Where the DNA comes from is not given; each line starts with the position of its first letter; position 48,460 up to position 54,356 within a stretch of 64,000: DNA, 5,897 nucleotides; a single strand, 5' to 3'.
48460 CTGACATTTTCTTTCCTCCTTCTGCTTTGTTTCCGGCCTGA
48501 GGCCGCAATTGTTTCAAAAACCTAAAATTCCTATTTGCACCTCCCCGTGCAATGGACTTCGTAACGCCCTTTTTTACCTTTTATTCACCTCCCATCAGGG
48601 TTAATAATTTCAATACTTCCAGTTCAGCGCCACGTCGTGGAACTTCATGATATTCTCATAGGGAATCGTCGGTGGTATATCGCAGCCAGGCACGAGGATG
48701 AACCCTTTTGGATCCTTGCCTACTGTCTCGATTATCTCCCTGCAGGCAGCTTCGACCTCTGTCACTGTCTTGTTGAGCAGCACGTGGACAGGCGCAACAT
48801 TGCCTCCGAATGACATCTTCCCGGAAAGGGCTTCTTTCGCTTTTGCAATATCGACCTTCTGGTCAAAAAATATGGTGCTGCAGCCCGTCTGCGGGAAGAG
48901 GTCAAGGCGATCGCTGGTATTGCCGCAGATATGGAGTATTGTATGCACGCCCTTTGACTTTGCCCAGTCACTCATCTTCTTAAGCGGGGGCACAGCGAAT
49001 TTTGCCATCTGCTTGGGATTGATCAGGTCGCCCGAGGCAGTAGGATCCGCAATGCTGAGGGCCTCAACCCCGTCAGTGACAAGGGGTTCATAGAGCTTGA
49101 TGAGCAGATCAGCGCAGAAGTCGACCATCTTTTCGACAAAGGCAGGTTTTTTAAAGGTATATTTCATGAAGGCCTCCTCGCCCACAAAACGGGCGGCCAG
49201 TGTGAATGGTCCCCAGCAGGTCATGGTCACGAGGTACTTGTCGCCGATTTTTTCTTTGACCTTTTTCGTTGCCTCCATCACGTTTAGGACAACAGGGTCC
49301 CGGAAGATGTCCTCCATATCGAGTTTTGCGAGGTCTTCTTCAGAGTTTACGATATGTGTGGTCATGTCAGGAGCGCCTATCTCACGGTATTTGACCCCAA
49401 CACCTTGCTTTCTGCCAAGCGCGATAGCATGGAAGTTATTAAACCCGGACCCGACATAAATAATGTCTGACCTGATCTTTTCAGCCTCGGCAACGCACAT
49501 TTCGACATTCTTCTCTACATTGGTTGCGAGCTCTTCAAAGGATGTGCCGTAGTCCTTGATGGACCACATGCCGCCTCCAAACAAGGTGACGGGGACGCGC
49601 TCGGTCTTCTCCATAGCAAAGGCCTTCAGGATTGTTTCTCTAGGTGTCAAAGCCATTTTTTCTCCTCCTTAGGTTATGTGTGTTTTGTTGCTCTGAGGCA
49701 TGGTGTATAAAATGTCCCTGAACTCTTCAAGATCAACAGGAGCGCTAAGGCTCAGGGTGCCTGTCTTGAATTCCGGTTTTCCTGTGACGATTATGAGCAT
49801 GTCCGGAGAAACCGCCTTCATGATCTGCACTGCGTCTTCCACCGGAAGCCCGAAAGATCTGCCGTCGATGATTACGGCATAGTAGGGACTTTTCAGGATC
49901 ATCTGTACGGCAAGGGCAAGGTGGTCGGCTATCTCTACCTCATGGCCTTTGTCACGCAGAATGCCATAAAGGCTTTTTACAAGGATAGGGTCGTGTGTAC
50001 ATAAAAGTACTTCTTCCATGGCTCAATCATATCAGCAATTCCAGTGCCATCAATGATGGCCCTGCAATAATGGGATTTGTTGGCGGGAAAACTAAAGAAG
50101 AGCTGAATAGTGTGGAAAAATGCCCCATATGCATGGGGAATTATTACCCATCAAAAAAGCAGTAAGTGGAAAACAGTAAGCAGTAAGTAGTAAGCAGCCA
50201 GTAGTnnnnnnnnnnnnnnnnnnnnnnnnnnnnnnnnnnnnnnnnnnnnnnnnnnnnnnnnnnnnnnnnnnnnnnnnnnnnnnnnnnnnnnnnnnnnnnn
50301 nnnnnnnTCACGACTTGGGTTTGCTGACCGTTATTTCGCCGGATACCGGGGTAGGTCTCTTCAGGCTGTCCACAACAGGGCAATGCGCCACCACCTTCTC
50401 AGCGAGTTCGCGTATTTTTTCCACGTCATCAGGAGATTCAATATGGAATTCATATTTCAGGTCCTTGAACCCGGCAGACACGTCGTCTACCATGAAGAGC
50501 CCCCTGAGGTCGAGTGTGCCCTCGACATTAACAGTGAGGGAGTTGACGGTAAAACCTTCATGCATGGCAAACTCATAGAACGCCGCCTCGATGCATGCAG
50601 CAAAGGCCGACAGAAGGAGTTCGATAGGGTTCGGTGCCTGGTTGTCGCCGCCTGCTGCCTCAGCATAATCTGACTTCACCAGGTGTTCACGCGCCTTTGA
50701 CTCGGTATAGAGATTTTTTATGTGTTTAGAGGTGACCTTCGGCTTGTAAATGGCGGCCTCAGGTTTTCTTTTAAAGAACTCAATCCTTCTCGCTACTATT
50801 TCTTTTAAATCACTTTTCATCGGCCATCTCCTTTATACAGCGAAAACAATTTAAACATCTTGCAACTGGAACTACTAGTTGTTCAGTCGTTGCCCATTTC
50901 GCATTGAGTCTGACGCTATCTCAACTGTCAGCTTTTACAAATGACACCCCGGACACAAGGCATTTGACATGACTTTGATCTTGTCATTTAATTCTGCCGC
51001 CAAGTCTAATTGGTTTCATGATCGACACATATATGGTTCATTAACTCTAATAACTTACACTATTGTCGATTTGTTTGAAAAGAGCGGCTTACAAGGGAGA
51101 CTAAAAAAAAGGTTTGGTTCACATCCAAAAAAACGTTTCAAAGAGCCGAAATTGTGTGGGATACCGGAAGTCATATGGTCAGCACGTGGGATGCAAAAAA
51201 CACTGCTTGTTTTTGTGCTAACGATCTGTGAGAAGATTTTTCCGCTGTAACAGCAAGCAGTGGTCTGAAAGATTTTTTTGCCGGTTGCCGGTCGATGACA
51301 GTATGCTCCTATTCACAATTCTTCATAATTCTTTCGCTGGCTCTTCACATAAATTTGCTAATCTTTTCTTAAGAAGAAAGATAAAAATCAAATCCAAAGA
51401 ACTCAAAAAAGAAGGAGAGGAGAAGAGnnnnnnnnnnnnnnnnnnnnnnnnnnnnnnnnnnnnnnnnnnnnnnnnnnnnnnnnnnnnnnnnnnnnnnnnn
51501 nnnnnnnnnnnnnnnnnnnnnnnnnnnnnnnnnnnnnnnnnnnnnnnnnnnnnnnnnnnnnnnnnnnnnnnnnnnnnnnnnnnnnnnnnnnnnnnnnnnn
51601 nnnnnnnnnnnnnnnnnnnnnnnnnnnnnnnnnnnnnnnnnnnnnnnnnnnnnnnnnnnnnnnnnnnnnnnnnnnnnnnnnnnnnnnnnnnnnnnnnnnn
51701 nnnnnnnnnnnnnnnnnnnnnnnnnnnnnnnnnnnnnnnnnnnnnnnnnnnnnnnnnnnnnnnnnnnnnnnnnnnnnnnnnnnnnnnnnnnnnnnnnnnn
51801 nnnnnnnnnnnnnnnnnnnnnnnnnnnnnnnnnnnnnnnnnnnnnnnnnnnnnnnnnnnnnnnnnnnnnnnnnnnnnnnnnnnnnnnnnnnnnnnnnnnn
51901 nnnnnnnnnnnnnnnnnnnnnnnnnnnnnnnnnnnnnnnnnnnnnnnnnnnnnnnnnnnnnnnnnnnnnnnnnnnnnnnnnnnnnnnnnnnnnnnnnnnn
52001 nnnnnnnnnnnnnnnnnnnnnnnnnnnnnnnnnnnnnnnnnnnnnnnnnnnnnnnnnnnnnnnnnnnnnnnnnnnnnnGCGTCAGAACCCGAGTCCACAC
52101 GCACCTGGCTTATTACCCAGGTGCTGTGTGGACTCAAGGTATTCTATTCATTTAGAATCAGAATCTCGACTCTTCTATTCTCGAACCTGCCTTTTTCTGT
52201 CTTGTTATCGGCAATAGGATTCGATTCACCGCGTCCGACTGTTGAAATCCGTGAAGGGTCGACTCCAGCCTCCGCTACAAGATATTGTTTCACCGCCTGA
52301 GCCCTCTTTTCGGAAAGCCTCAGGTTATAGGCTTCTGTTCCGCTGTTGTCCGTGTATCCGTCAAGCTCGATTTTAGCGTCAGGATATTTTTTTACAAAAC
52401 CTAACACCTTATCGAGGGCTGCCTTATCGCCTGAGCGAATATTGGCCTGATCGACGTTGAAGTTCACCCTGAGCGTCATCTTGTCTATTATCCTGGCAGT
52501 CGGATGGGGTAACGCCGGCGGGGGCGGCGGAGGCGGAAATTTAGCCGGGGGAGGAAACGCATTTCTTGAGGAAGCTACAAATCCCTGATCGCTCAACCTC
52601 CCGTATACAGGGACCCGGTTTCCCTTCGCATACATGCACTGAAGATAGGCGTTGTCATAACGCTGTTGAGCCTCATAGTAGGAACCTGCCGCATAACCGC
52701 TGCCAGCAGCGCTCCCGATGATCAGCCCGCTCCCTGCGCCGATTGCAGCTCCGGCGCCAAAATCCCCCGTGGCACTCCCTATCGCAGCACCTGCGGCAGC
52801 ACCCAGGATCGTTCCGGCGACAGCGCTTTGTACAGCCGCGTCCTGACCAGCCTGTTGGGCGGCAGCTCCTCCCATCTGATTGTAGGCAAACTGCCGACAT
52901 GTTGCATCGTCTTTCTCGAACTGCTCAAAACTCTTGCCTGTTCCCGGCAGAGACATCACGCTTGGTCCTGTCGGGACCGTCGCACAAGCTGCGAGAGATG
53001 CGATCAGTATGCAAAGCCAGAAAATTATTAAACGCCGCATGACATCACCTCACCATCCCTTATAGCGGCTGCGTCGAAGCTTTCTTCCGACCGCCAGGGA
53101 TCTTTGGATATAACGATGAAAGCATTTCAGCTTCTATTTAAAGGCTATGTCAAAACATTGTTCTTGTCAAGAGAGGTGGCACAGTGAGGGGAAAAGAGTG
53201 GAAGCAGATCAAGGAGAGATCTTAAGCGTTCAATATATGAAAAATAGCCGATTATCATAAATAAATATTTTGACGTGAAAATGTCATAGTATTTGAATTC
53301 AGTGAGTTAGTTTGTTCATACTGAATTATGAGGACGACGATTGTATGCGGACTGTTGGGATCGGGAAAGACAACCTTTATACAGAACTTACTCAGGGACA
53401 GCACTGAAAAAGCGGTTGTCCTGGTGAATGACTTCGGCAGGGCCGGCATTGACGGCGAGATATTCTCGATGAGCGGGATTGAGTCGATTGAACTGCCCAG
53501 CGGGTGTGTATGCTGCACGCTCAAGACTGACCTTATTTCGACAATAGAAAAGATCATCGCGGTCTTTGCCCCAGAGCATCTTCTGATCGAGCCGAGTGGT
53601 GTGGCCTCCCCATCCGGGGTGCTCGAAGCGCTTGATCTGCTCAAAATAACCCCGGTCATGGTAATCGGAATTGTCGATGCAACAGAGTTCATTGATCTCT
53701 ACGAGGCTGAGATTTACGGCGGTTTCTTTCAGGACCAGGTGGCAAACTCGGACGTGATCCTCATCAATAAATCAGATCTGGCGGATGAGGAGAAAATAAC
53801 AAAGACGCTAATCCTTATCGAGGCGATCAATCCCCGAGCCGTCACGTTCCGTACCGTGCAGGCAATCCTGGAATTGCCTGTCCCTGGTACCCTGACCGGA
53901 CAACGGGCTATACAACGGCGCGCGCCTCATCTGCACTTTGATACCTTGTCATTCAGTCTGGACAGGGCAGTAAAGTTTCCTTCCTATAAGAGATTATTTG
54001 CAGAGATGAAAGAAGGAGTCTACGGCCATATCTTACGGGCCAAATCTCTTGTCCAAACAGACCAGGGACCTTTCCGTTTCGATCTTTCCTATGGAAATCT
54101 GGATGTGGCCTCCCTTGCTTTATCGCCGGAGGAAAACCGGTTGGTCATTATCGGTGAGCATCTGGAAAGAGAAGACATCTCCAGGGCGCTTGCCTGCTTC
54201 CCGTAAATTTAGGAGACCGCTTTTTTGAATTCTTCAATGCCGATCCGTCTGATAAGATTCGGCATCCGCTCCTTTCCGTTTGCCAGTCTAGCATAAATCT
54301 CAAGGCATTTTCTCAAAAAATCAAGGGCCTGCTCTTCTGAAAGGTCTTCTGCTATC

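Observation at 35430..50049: Supercluster joining corrinoid/Zn-thiol methyltransferases, two HdrDE/DsrMK-like modules and CoM-type sulfonate biosynthesis genes in a bacterium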

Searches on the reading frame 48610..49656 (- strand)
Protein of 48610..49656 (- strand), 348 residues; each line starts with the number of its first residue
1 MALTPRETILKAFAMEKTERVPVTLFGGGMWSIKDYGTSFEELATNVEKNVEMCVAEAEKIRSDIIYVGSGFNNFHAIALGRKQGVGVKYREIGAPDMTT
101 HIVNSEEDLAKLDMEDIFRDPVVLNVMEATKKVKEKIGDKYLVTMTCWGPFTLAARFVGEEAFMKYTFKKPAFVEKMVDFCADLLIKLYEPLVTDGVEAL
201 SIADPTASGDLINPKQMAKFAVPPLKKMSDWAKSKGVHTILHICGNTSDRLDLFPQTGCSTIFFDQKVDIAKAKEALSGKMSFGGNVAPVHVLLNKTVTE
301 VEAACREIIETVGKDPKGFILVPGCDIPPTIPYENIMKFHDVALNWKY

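Call 4: search_protein_families(library=pfam, proteins=[window:48610-49656:-], max_evalue=0.01)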
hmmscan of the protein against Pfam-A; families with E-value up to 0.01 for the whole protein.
window:48610-49656:- (348 aa): 1 family
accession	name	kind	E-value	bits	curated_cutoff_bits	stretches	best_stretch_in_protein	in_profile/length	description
PF01208.23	URO-D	-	2.4e-58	198.3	23.9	1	4-343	1-343/346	Uroporphyrinogen decarboxylase (URO-D)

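Call 6: search_protein_families(library=ncbifam, proteins=[window:48610-49656:-], max_evalue=0.001)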
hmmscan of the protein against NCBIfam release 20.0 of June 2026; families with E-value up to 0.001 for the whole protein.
window:48610-49656:- (348 aa): 5 families
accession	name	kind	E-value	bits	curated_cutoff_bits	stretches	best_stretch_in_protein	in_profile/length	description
TIGR01463.1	mtaA_cmuA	subfamily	1.4e-53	182.4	235.4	1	3-339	3-331/340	MtaA/CmuA family methyltransferase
NF004889.0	PRK06252.1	subfamily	1.7e-47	162.1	244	1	3-346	4-336/340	methylcobalamin:coenzyme M methyltransferase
NF041608.1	methylcob_mtaseMtbA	equivalog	7.1e-47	160.1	600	1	4-348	5-339/339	methylcobamide:CoM methyltransferase MtbA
NF040654.1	MtaA_Meth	equivalog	8.5e-45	153.1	400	1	4-338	2-327/337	methylcobamide:CoM methyltransferase MtaA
TIGR01464.1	hemE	equivalog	1.7e-18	66.7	302.95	1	39-342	38-335/338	uroporphyrinogen decarboxylase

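Call 30: search_solved_structures(query=window:48610-49656:-, max_evalue=0.00001)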
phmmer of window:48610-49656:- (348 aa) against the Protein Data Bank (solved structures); distinct sequences matched with E-value up to 0.00001: 4.
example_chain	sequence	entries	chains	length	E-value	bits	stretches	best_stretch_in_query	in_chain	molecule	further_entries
4ay7_A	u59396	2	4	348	2.3e-29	105.8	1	6-337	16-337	METHYLCOBALAMIN: COENZYME M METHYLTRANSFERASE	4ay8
1j93_A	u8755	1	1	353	3.8e-09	39.3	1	121-348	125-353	UROPORPHYRINOGEN DECARBOXYLASE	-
6w2o_A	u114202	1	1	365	1.1e-06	31.2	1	85-312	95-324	Uroporphyrinogen decarboxylase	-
4exq_A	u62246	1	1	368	3.7e-06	29.5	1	7-339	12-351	Uroporphyrinogen decarboxylase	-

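Call 44: search_solved_structures(query=window:48610-49656:-, max_evalue=10, show_alignments=1)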
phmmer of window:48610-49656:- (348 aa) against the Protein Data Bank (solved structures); distinct sequences matched with E-value up to 10: 9.
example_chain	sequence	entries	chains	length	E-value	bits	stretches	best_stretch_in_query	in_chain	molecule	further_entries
4ay7_A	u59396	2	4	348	2.3e-29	105.8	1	6-337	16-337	METHYLCOBALAMIN: COENZYME M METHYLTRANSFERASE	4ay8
1j93_A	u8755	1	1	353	3.8e-09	39.3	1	121-348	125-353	UROPORPHYRINOGEN DECARBOXYLASE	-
6w2o_A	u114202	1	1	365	1.1e-06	31.2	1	85-312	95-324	Uroporphyrinogen decarboxylase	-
4exq_A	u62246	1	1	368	3.7e-06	29.5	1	7-339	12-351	Uroporphyrinogen decarboxylase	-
3cyv_A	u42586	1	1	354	4.7e-05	25.9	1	82-313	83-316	Uroporphyrinogen decarboxylase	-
4wsh_A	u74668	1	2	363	0.023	17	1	85-331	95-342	Uroporphyrinogen decarboxylase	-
4r61_A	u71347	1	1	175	0.34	13.2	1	100-165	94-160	gp41-based construct covNHR3-ABC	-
9fed_A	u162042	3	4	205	0.45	12.8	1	100-165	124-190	Chains: A | Transmembrane protein gp41,Y26L-covNHR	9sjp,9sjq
6r2g_A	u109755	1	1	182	0.69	12.2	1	100-165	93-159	Single-chain protein mimetics of the N-terminal heptad-repeat region of gp41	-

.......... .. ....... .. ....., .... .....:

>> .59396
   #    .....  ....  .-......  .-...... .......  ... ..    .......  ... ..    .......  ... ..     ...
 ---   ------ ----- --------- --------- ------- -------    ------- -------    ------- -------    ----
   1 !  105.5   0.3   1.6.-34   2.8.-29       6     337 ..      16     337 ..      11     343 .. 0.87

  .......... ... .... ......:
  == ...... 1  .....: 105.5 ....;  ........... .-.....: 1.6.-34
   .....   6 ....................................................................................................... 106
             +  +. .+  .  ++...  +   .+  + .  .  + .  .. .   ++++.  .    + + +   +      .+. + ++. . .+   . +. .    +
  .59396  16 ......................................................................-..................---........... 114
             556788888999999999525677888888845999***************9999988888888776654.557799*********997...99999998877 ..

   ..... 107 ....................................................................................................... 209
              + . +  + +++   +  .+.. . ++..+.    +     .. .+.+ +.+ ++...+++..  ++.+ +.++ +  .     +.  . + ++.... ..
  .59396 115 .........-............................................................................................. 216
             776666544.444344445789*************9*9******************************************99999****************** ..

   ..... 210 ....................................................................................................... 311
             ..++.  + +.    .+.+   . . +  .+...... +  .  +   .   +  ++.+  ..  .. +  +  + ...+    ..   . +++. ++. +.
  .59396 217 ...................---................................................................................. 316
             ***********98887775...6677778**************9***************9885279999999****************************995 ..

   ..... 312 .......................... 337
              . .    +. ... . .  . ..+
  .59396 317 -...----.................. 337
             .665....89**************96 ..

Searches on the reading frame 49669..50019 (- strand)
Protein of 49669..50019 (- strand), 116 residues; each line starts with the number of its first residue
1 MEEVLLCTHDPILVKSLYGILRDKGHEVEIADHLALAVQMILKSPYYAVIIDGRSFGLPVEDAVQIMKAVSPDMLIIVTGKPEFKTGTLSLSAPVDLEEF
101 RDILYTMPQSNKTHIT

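Call 4: search_protein_families(library=pfam, proteins=[window:49669-50019:-], max_evalue=0.01)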
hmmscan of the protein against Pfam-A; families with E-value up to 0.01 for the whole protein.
window:49669-50019:- (116 aa): 0 families

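Call 6: search_protein_families(library=ncbifam, proteins=[window:49669-50019:-], max_evalue=0.001)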
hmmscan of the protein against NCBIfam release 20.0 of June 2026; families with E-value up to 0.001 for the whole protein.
window:49669-50019:- (116 aa): 0 families

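Call 91: search_protein_families(library=pfam, proteins=[window:49669-50019:-], max_evalue=0.01)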
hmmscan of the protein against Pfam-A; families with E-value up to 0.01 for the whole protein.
window:49669-50019:- (116 aa): 0 families

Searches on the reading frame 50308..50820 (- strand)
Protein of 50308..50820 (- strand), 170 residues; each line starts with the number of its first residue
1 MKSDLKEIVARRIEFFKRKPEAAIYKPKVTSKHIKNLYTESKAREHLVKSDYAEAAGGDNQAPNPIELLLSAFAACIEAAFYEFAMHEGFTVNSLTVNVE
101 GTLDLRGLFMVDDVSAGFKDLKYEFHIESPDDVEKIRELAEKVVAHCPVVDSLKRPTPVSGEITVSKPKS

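Call 25: search_protein_families(library=pfam, proteins=[window:50308-50820:-], max_evalue=0.001)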
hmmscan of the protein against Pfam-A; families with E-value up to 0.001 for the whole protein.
window:50308-50820:- (170 aa): 1 family
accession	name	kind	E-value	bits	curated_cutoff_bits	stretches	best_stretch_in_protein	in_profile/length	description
PF02566.24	OsmC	-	1.6e-21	77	27.5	1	58-160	1-98/100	OsmC-like protein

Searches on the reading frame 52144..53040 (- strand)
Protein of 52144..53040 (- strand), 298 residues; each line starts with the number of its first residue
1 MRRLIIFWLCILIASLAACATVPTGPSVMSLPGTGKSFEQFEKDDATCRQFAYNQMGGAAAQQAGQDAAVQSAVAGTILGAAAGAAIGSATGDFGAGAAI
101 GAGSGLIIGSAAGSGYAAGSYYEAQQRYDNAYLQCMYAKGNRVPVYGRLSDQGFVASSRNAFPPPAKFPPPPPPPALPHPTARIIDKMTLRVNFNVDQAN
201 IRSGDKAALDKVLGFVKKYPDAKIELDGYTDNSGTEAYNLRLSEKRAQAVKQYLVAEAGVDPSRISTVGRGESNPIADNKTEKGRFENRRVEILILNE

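Call 25: search_protein_families(library=pfam, proteins=[window:52144-53040:-], max_evalue=0.001)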
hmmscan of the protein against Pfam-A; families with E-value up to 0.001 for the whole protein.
window:52144-53040:- (298 aa): 5 families
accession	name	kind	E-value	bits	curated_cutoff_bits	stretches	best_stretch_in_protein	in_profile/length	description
PF00691.25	OmpA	-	1.7e-24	86.4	27.2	1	194-289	2-98/98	OmpA family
PF13436.11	Gly-zipper_OmpA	-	1.6e-08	34.7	27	1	70-113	1-44/44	Glycine-zipper domain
PF13441.11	Gly-zipper_YMGG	-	6.3e-06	26.2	28.9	1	71-114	1-44/45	YMGG-like Gly-zipper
PF05359.17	DUF748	-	0.0003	19.4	50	0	209-265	981-1037/1037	Domain of Unknown Function (DUF748)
PF13488.11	Gly-zipper_Omp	-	0.00065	20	25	1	76-114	2-40/46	Glycine zipper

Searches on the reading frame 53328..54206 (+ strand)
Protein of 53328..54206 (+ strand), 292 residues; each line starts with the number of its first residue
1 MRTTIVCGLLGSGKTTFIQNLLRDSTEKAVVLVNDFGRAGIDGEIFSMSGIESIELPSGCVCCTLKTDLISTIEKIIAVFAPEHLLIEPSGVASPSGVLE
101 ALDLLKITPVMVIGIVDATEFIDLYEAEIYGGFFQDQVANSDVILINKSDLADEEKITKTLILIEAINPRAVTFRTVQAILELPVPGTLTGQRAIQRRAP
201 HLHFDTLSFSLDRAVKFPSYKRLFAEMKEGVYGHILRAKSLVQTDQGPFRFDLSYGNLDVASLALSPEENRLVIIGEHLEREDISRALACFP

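Call 25: search_protein_families(library=pfam, proteins=[window:53328-54206:+], max_evalue=0.001)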
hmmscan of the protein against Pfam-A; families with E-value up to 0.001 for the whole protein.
window:53328-54206:+ (292 aa): 3 families
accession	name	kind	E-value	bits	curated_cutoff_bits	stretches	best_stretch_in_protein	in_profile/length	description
PF02492.25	cobW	-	5.5e-37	127.5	20.7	1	3-171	2-176/180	CobW/HypB/UreG, nucleotide-binding domain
PF07683.19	CobW_C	-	3.4e-07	30.5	22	1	205-289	2-91/94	Cobalamin synthesis protein cobW C-terminal domain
PF13671.12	AAA_33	-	0.00046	20.9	27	1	5-36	3-32/143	AAA domain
